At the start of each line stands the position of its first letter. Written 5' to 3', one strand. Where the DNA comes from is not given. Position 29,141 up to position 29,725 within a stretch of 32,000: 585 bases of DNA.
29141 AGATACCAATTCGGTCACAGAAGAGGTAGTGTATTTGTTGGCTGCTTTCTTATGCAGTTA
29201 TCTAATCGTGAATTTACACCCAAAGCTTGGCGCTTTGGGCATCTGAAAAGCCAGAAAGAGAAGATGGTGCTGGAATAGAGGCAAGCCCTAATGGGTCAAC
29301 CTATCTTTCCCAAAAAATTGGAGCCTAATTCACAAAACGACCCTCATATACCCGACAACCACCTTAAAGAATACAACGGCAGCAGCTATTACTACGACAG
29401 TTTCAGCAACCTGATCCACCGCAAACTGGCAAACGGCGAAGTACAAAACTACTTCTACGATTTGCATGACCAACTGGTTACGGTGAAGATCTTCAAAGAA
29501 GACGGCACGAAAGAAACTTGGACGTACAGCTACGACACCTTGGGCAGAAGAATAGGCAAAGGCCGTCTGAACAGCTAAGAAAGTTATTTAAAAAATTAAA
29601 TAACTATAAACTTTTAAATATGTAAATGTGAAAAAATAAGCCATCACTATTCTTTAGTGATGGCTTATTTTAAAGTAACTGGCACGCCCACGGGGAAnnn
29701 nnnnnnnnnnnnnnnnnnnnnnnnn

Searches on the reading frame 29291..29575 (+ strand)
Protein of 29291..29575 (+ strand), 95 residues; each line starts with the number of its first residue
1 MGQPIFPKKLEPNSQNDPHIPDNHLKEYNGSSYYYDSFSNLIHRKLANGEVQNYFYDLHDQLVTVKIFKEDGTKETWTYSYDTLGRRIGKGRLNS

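Call 73: search_protein_families(library=pfam, proteins=[window:29291-29575:+], max_evalue=0.01)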
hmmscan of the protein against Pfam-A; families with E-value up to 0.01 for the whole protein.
window:29291-29575:+ (95 aa): 1 family
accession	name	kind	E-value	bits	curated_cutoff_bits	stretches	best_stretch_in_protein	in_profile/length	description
PF05593.20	RHS_repeat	-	7.5e-08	33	22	1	56-88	1-29/38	RHS Repeat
